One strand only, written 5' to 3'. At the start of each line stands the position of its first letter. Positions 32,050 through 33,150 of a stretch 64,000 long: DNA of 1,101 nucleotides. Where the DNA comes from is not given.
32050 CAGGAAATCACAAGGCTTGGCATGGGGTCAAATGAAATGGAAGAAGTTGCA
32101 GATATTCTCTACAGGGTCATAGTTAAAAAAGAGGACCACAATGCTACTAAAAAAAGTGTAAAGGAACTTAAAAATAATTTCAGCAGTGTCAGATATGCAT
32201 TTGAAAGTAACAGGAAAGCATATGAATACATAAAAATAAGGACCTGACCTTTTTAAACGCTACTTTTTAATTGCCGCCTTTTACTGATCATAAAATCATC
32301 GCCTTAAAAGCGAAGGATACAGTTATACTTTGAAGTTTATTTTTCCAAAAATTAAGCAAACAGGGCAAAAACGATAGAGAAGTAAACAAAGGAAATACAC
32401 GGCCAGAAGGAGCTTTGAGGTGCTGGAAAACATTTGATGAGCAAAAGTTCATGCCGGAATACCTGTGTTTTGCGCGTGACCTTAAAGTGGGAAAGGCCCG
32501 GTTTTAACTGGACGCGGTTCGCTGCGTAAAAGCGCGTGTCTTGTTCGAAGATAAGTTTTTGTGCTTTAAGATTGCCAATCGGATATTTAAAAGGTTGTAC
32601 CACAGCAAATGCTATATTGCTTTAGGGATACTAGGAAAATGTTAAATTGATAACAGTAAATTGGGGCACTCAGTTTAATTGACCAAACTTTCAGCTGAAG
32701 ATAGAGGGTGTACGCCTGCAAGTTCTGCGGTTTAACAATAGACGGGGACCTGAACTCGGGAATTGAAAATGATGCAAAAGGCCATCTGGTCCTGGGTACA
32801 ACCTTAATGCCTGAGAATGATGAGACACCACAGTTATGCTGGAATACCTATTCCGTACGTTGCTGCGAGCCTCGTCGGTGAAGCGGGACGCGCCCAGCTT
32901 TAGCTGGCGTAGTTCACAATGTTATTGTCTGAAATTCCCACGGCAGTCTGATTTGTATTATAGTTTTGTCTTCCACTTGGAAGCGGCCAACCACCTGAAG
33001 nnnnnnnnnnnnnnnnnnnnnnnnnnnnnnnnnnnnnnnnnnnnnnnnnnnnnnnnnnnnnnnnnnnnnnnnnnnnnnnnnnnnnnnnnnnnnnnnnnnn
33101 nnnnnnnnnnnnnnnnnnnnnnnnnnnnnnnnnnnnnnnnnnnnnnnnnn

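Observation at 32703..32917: Two decayed tnpB relics retain a nearly identical 3' module where the omega-RNA/right end would lie, while the rest has diverged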

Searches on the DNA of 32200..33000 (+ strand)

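Call 12: search_dna_similar(query=window:32248-32917:+, collection=plasmids, mode=distant, max_evalue=0.01)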
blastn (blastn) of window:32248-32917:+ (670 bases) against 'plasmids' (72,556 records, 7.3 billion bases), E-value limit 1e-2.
No match.

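Call 56: build_rna_model(alignment_id=A8)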
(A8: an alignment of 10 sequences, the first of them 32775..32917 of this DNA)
Model R1 built from alignment A8 (10 sequences, 172 columns); structure: RNAalifold consensus.
model positions 150; base pairs 30; branch points 1; effective number of sequences 2.23; information 0.59 bits per position. Calibrated on 0.2 Mb of random sequence (short: E-values are rough).
structure used (alignment columns):
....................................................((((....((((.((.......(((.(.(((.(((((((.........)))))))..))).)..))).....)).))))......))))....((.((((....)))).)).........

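Call 57: search_with_rna_model(model_id=R1, sources=[window, L001, L002, L003, L004, L007, L009, L011, L012], max_evalue=10, show_alignments=0)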
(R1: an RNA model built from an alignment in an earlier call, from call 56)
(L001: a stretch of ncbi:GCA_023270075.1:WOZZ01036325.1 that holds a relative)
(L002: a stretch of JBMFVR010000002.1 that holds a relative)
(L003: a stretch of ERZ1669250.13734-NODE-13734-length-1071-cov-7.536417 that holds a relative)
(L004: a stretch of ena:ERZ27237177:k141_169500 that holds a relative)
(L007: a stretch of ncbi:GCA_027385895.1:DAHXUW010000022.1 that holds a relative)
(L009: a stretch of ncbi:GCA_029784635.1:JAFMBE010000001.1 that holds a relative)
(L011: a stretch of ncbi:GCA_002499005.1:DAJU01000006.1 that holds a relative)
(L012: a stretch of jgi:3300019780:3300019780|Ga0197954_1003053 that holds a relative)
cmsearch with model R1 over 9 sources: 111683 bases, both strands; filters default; matches with E-value up to 10: 16.
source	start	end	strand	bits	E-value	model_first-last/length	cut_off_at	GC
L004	4123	4272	+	166.9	6.3e-41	1-150/150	no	0.48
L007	4126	4275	+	159.1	6.4e-39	1-150/150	no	0.46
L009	4057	4206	+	156.3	3.3e-38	1-150/150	no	0.52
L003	491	642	+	155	7.1e-38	1-150/150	no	0.55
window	32775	32917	+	139.1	8.2e-34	1-150/150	no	0.54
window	37520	37656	+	117.9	2.2e-28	1-150/150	no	0.5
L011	4125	4274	+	111.6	9.1e-27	1-150/150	no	0.64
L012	1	112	+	108.9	4.4e-26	30-150/150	5'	0.54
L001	577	712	+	94.4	2.3e-22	1-150/150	no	0.51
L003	803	952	+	83.2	1.6e-19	1-150/150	no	0.55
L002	782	902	+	79.1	1.9e-18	1-150/150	no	0.47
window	32455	32522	+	17.9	0.0084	1-150/150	no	0.54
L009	5928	6077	-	14.9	0.049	1-150/150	no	0.61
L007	4189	4212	-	11.6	0.36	65-88/150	no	0.21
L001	3549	3581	+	8.2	2.7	58-95/150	no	0.48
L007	4286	4320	-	7.3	4.4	34-119/150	no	0.51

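Call 58: search_with_rna_model(model_id=R1, source=window, start=32200, end=32720, filters=off, max_evalue=10, show_alignments=2)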
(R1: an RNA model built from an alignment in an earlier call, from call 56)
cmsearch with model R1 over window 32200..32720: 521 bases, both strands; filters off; matches with E-value up to 10: 11.
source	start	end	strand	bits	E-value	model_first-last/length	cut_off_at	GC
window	32455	32522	+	17.9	3.9e-05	1-150/150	no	0.54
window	32487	32581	-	4.1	0.14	1-150/150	no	0.48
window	32405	32452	+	2.4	0.37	1-150/150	no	0.4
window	32244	32332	-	1.3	0.69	1-150/150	no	0.35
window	32289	32340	+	1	0.86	1-150/150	no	0.31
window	32382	32436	-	-0.1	1.6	1-150/150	no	0.44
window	32437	32467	-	-1.3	3.3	1-150/150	no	0.45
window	32229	32252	+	-1.5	3.6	1-150/150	no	0.33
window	32606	32632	+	-1.7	4.1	1-150/150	no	0.33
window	32524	32536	+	-2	5.1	127-139/150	no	0.62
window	32585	32595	-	-2.6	7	71-81/150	no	0.18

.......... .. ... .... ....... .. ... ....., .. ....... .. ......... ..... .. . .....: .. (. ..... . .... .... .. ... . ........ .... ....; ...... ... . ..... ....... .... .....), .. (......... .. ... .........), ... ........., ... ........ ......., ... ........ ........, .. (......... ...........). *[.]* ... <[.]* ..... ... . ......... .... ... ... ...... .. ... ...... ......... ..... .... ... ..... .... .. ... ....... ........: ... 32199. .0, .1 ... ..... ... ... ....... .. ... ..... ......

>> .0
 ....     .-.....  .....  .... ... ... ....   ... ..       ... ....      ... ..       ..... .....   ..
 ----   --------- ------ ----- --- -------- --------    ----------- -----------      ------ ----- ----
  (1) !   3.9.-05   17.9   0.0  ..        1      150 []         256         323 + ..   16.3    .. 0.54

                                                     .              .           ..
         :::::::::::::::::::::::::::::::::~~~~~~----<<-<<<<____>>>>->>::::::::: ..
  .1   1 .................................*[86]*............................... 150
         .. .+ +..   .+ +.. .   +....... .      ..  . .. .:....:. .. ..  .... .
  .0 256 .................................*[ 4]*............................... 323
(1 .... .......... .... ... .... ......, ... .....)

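Call 65: search_with_rna_model(model_id=R1, sources=[L013, L014, L015], max_evalue=10)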
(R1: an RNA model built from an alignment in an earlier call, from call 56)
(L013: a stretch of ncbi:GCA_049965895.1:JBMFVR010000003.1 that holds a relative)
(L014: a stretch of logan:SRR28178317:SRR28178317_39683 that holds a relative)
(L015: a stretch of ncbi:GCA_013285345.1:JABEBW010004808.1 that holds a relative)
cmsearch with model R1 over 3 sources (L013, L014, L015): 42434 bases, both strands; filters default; matches with E-value up to 10: 1.
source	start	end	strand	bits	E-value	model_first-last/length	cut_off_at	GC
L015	5472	5565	-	11.6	0.14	1-150/150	no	0.38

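Call 72: search_rna_families(source=window, start=32200, end=33000, threshold=evalue, max_evalue=5)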
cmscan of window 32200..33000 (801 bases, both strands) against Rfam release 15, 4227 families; matches with E-value up to 5: 0.
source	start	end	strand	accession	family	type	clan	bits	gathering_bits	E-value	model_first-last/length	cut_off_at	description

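Call 88: search_with_rna_model(model_id=R1, source=L016, filters=off, max_evalue=10)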
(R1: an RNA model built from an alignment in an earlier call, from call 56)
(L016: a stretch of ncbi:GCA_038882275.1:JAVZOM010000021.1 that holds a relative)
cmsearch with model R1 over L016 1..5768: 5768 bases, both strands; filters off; matches with E-value up to 10: 29.
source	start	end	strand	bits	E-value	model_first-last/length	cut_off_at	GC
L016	878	1024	-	21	7.1e-05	1-150/150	no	0.54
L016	2992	3031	-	6.4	0.4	1-150/150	no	0.45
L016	1486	1599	-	5.1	0.85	1-150/150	no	0.4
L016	405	463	-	4.6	1.1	1-150/150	no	0.41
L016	4010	4095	-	4.1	1.5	1-150/150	no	0.44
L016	3796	3840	+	4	1.6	1-150/150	no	0.27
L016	2614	2627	-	4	1.6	66-86/150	no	0.36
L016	1407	1463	+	3.9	1.7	1-150/150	no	0.37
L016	4160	4184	-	3.5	2.1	1-150/150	no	0.52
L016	89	109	-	3.4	2.3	121-141/150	no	0.29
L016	3583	3653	-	3.3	2.5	1-150/150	no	0.32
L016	2613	2628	+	3.1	2.8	65-87/150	no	0.38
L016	4076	4158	+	3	2.8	1-150/150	no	0.42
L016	3700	3746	+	2.9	3.1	1-150/150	no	0.53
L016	3968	4015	+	2.6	3.7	1-150/150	no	0.52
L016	2306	2364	-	2.6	3.7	1-150/150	no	0.32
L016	3966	3994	-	2.5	3.9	1-150/150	no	0.45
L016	2877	2926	+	2.4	4.2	1-150/150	no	0.36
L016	1543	1592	+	2.2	4.6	1-150/150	no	0.32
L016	4208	4280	+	2.1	5.1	1-150/150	no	0.34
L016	2563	2611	-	1.9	5.5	1-150/150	no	0.39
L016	4740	4777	-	1.8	5.9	58-95/150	no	0.24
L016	1208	1258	-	1.5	7.1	1-150/150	no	0.39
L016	1290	1324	-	1.2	8.3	1-150/150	no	0.43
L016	532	577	+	1.2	8.4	1-150/150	no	0.48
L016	3443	3485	+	1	9.2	1-150/150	no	0.42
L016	35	115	+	1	9.2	1-150/150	no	0.38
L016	3012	3062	+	0.9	9.8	1-150/150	no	0.31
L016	1391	1426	-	0.9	9.8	1-150/150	no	0.39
